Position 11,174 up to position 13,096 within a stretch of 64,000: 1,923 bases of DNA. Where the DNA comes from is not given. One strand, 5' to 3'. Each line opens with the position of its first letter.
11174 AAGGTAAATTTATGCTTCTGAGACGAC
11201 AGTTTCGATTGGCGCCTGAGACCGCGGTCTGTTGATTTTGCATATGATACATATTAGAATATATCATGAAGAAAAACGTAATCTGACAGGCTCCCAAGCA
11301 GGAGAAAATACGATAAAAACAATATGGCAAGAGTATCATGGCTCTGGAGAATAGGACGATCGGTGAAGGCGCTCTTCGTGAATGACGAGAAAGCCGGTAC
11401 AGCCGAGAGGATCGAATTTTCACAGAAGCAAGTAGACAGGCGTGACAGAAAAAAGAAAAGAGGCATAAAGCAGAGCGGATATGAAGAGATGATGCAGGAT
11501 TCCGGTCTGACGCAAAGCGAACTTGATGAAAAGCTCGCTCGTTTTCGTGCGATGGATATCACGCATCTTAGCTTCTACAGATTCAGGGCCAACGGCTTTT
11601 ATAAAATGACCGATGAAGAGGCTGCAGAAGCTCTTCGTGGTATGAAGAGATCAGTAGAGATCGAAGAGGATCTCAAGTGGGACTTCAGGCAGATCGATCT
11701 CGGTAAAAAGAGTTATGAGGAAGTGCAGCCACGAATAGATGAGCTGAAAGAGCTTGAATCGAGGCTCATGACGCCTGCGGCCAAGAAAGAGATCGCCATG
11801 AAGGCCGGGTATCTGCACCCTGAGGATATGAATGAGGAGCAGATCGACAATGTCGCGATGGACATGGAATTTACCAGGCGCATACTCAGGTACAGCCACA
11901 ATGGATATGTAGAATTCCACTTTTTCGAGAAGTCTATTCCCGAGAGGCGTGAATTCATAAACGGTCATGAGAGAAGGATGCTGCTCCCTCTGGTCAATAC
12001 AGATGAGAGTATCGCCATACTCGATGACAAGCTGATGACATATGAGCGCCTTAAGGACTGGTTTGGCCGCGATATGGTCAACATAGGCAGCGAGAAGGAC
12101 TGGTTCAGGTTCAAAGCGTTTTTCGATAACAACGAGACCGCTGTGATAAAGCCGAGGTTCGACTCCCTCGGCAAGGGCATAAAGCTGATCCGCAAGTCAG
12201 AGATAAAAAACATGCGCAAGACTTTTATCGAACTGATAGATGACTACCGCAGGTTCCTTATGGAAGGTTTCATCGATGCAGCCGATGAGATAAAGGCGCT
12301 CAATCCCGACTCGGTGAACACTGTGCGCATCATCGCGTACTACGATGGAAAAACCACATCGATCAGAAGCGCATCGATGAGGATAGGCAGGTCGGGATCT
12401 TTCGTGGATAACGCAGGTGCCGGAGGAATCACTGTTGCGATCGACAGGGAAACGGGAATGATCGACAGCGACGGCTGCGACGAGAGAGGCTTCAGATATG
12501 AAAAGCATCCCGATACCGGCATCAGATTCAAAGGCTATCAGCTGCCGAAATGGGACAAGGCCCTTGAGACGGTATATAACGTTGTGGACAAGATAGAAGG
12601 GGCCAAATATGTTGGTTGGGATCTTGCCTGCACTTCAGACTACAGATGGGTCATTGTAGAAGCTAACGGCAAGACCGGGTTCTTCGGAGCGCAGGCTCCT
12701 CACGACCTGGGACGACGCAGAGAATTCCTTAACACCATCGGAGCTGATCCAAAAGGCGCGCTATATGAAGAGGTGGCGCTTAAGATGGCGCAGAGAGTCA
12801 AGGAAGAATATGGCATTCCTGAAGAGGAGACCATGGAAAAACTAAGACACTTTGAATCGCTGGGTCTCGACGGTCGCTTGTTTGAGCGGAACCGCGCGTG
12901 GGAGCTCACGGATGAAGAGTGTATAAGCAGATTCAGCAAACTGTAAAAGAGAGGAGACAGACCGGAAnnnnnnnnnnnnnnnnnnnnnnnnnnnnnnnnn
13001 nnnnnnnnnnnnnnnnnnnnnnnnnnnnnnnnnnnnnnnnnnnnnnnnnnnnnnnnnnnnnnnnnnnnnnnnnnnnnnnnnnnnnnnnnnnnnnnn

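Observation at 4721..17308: Array of four paralogous 'sugar-transfer-associated' ATP-grasp proteins inside a teichoic-acid locus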

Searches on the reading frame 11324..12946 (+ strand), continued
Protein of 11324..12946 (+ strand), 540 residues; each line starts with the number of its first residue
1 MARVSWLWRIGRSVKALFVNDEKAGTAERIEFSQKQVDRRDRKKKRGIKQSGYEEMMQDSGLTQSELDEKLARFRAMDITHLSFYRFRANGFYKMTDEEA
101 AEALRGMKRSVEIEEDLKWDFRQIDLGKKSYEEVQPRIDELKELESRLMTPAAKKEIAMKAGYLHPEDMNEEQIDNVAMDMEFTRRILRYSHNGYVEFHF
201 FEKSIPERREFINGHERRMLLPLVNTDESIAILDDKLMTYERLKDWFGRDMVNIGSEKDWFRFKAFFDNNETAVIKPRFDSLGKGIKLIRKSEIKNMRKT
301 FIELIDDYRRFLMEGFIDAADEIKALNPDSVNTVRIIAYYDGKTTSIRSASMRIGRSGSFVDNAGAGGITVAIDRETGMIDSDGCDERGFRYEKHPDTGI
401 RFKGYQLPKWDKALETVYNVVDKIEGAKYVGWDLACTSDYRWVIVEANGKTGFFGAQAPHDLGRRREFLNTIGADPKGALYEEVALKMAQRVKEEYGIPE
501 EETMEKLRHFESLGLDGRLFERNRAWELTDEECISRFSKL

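Call 48: search_protein_families(library=pfam, proteins=[L048:7530-8825:+, L029:5159-7018:+, L071:3029-4135:+, L058:11082-11912:+, L049:12230-13657:+, L060:11015-12307:+, L049:8573-9718:+, L034:2949-3854:+, L037:5239-6216:+, L038:15688-17178:+], max_evalue=0.0001)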
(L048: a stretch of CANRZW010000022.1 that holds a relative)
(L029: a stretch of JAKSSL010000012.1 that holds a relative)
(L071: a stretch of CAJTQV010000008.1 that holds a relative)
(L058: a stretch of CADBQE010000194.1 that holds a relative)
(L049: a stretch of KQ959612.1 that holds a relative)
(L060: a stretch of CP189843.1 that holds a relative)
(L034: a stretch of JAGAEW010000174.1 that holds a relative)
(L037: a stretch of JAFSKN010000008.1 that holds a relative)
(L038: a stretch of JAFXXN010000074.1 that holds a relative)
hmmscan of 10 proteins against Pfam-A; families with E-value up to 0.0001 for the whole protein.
L048:7530-8825:+ (431 aa): 5 families
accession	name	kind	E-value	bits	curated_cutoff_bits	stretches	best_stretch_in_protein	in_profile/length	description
PF13535.11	ATP-grasp_4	-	6.9e-12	45.7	27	1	143-286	2-157/160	ATP-grasp domain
PF07478.18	Dala_Dala_lig_C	-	4.9e-10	39.7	24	1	141-235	34-116/204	D-ala D-ala ligase C-terminus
PF02786.22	CPSase_L_D2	-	1.8e-05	24.8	19.8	1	110-201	1-101/211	Carbamoyl-phosphate synthase L chain, ATP binding domain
PF01071.24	GARS_A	-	1.9e-05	25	27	1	109-206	1-105/194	Phosphoribosylglycinamide synthetase, ATP-grasp (A) domain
PF02655.19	ATP-grasp_3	-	2.5e-05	24.8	23.2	1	110-277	3-152/160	ATP-grasp domain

L029:5159-7018:+ (619 aa): 2 families
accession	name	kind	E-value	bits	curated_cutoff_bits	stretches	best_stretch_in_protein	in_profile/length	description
PF08245.18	Mur_ligase_M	-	1.7e-27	97.2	24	1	142-331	2-200/200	Mur ligase middle domain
PF13306.12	LRR_5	-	1e-11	45.3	27.7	1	560-616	3-58/127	BspA type Leucine rich repeat region (6 copies)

L071:3029-4135:+ (368 aa): 1 family
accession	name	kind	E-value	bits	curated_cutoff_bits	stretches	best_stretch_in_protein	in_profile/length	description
PF01041.23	DegT_DnrJ_EryC1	-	3.8e-98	329.5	19.8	1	14-364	4-358/360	DegT/DnrJ/EryC1/StrS aminotransferase family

L058:11082-11912:+ (276 aa): 1 family
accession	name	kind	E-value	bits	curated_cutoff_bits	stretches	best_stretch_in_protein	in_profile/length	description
PF02397.22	Bac_transf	-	5.9e-45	153.4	27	1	57-231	1-177/179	Bacterial sugar transferase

L049:12230-13657:+ (475 aa): 3 families
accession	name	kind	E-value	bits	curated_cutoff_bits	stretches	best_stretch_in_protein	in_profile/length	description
PF01943.22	Polysacc_synt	-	3.1e-23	83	28.2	1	14-278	3-272/274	Polysaccharide biosynthesis protein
PF13440.11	Polysacc_synt_3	-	9.8e-09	35.3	23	1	36-322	1-288/293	Polysaccharide biosynthesis protein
PF01554.23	MatE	-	3.5e-05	24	24.9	1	220-375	1-161/161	MatE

L060:11015-12307:+ (430 aa): 1 family
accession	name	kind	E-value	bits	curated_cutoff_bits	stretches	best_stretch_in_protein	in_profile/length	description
PF04932.20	Wzy_C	-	9.9e-12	45.3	31.7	1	208-354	4-147/149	O-Antigen ligase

L049:8573-9718:+ (381 aa): 1 family
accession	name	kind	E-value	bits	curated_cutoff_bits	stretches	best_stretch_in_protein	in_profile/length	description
PF02423.21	OCD_Mu_crystall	-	2.4e-56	191.5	24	1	24-363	5-311/314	Ornithine cyclodeaminase/mu-crystallin family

L034:2949-3854:+ (301 aa): 4 families
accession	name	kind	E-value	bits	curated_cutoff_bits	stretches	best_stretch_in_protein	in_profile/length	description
PF01370.27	Epimerase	-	3.3e-19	69.7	20.9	1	6-231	1-240/240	NAD dependent epimerase/dehydratase family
PF04321.23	RmlD_sub_bind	-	3.9e-07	29.9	27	1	5-168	2-151/287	RmlD substrate binding domain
PF13460.12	NAD_binding_10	-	6.8e-06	26.5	27.2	1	10-218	1-181/184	NAD(P)H-binding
PF16363.11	GDP_Man_Dehyd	-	5.4e-05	23.2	27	0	111-155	121-166/332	GDP-mannose 4,6 dehydratase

L037:5239-6216:+ (325 aa): 0 families

L038:15688-17178:+ (496 aa): 1 family
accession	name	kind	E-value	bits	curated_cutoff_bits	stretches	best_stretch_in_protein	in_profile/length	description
PF03816.19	LytR_cpsA_psr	-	2.3e-31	109.5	24.6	1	258-400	1-149/150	LytR_cpsA_psr family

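Call 49: search_protein_families(library=pfam, proteins=[L058:6551-6994:+, L031:14148-15611:+, L060:14763-15632:+, L061:1562-2896:-, L035:2935-3969:+, L038:8404-9366:+, L047:12167-13783:+, L060:4124-5272:+, L023:16326-17702:+, L031:12856-14148:+], max_evalue=0.0001)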
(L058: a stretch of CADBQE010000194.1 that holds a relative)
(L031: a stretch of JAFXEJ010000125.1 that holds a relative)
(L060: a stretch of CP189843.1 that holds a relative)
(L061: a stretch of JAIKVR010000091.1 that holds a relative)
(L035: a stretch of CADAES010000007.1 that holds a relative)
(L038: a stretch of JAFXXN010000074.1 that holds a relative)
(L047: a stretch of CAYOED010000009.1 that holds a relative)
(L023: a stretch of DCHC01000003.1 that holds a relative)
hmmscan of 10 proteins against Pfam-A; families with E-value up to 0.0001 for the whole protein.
L058:6551-6994:+ (147 aa): 1 family
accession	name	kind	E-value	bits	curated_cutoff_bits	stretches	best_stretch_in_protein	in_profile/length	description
PF05523.17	FdtA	-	2.6e-33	115.1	23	1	10-134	5-129/131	WxcM-like, C-terminal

L031:14148-15611:+ (487 aa): 3 families
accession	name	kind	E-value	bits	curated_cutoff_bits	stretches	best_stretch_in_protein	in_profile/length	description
PF01943.22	Polysacc_synt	-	2.2e-31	109.7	28.2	1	9-274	2-271/274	Polysaccharide biosynthesis protein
PF13440.11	Polysacc_synt_3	-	1.7e-11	44.3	23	1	33-327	2-292/293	Polysaccharide biosynthesis protein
PF03023.19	MurJ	-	2e-08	33.8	27.4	1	63-446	38-437/451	Lipid II flippase MurJ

L060:14763-15632:+ (289 aa): 2 families
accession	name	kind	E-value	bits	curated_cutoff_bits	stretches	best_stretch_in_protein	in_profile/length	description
PF00483.29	NTP_transferase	-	2e-72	244.2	21.2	1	2-238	1-243/245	Nucleotidyl transferase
PF12804.13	NTP_transf_3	-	8e-05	23.3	27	0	3-114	1-101/160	MobA-like NTP transferase domain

L061:1562-2896:- (444 aa): 3 families
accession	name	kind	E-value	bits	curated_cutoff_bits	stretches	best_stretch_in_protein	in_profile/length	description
PF00919.26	UPF0004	-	1e-27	96.5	27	1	5-103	2-98/98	Uncharacterized protein family UPF0004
PF04055.27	Radical_SAM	-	7.8e-24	85.1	29.5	1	152-323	2-166/166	Radical SAM superfamily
PF18693.7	TRAM_2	-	3.3e-19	69.2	27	1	379-442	1-61/63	TRAM domain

L035:2935-3969:+ (344 aa): 7 families
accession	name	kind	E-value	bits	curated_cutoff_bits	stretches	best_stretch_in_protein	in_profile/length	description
PF16363.11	GDP_Man_Dehyd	-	3.3e-89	300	27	1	4-309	1-332/332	GDP-mannose 4,6 dehydratase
PF01370.27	Epimerase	-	2.6e-72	243.5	20.9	1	3-245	1-240/240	NAD dependent epimerase/dehydratase family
PF01073.25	3Beta_HSD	-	4.8e-16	59.1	22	1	4-228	1-224/280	3-beta hydroxysteroid dehydrogenase/isomerase family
PF02719.21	Polysacc_synt_2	-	3.5e-15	56.4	20.2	1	3-127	1-130/293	Polysaccharide biosynthesis protein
PF04321.23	RmlD_sub_bind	-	1e-13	51.5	27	1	1-267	1-235/287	RmlD substrate binding domain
PF07993.18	NAD_binding_4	-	3.1e-13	49.9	20.1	1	74-182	88-206/258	Male sterility protein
PF13460.12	NAD_binding_10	-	2.2e-05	24.9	27.2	1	41-135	29-108/184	NAD(P)H-binding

L038:8404-9366:+ (320 aa): 3 families
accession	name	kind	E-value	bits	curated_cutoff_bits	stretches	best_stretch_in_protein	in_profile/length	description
PF01262.27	AlaDh_PNT_C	-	1.7e-21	77.1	23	1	170-311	66-207/214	Alanine dehydrogenase/PNT, C-terminal domain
PF05222.21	AlaDh_PNT_N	-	3.9e-17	63.2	30.4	1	13-122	7-119/136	Alanine dehydrogenase/PNT, N-terminal domain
PF02826.25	2-Hacid_dh_C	-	1.7e-06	27.9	25.1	1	124-233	8-127/178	D-isomer specific 2-hydroxyacid dehydrogenase, NAD binding domain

L047:12167-13783:+ (538 aa): 1 family
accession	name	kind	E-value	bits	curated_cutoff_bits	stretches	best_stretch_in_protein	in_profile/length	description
PF01943.22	Polysacc_synt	-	7.6e-10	39.1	28.2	1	33-300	2-252/274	Polysaccharide biosynthesis protein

L060:4124-5272:+ (382 aa): 1 family
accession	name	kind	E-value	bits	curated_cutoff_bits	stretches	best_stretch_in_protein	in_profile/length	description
PF01757.29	Acyl_transf_3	-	2.3e-26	93.1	31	1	16-368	2-324/326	Acyltransferase domain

L023:16326-17702:+ (458 aa): 1 family
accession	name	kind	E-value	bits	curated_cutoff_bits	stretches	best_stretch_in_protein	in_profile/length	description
PF00501.34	AMP-binding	-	3.4e-06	26.5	29.9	1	186-263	247-330/384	AMP-binding enzyme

L031:12856-14148:+ (430 aa): 1 family
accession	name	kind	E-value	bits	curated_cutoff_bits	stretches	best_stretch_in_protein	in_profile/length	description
PF04932.20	Wzy_C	-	3.5e-12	46.8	31.7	1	226-339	2-121/149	O-Antigen ligase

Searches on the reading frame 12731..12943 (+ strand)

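Call 29: search_protein_families(library=pfam, proteins=[window:12731-12943:+], max_evalue=10)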
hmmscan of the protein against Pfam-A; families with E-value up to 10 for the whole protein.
window:12731-12943:+ (71 aa): 1 family
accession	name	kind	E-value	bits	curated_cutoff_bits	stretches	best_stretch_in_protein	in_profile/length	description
PF22451.2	NirdL-like_HTH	-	0.17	12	27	1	25-45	24-44/47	Siroheme decarboxylase NirDL-like HTH domain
